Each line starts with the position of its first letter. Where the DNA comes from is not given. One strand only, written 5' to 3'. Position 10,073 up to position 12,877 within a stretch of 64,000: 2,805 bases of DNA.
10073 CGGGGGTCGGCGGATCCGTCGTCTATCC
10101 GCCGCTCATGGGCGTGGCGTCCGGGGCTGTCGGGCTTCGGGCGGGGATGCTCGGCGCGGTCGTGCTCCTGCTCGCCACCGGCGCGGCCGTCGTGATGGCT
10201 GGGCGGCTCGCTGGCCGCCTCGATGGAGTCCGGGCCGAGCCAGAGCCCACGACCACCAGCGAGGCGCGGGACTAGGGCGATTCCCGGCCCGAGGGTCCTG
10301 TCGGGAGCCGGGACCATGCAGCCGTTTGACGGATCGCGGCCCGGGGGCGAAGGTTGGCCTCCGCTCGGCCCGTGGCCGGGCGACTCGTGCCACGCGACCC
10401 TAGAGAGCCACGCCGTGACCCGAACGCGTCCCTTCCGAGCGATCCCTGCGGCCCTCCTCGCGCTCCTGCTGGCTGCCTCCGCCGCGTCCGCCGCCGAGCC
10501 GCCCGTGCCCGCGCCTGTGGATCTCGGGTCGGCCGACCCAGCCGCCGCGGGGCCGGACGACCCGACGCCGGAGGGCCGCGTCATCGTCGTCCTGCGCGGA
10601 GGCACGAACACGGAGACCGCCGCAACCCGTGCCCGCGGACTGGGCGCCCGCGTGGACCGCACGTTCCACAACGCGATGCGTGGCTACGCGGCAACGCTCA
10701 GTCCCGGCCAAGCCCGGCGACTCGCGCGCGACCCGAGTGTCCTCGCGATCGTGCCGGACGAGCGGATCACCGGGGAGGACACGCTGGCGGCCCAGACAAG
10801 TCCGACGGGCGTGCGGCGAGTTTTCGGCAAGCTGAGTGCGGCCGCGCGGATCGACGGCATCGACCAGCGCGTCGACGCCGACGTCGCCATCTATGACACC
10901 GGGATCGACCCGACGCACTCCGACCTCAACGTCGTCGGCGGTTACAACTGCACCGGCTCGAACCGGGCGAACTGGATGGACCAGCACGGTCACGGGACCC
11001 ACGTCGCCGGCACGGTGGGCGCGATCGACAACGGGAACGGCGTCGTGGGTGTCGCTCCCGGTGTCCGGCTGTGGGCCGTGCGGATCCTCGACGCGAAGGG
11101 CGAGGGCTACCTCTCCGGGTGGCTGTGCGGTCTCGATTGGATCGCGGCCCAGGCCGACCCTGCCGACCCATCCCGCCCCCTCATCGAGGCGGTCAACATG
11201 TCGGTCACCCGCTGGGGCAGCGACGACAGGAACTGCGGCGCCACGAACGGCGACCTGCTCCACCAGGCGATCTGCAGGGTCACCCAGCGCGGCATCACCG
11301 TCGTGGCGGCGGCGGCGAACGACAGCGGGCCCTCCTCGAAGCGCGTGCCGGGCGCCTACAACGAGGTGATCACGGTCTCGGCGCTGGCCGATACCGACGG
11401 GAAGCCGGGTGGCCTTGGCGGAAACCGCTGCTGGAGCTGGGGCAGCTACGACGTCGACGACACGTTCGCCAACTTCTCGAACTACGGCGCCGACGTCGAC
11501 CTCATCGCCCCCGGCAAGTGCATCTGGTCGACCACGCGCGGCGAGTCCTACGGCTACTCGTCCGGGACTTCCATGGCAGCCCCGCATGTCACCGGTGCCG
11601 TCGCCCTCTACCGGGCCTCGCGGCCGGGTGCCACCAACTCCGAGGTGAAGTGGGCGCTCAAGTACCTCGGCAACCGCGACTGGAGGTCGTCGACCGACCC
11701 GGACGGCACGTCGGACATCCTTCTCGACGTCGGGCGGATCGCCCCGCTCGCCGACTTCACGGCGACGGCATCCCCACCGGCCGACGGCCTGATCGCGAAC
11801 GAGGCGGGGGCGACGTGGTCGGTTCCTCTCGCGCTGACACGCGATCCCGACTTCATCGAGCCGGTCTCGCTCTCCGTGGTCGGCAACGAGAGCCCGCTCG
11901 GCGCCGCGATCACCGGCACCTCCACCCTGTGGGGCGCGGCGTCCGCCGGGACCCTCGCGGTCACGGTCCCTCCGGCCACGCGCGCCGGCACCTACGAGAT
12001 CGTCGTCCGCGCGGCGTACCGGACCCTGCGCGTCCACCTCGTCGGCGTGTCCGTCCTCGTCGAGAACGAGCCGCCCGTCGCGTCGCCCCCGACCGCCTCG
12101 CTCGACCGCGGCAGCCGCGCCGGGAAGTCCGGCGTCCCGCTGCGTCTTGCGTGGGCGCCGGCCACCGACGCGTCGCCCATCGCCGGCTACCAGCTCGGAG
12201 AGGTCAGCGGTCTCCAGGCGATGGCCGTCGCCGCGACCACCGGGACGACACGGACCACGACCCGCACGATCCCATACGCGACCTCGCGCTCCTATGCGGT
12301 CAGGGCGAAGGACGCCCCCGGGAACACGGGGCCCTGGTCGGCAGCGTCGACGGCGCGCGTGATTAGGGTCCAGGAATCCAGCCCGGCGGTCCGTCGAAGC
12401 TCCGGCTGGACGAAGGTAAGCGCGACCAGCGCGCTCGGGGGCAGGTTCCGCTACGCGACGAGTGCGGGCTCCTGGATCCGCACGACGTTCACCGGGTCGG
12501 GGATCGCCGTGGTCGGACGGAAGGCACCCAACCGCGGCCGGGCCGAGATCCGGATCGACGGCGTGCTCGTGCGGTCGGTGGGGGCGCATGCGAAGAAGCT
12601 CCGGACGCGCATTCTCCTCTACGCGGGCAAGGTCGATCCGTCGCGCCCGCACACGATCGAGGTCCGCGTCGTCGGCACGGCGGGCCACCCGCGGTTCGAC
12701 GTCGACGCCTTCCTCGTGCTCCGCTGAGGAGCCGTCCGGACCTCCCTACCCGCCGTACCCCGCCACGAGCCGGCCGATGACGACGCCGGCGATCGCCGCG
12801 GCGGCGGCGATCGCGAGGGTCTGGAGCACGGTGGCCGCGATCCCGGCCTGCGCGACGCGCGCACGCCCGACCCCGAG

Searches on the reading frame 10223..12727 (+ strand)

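Call 79: search_protein_families(library=pfam, proteins=[window:10223-12727:+], max_evalue=0.001)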
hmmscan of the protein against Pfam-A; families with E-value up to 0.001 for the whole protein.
window:10223-12727:+ (834 aa): 2 families
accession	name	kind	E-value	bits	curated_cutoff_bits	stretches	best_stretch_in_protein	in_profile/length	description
PF00082.27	Peptidase_S8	-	7e-39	134.3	21.8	1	221-478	6-268/288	Subtilase family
PF05922.21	Inhibitor_I9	-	6.6e-07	30.4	21.2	1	141-181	38-78/82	Peptidase inhibitor I9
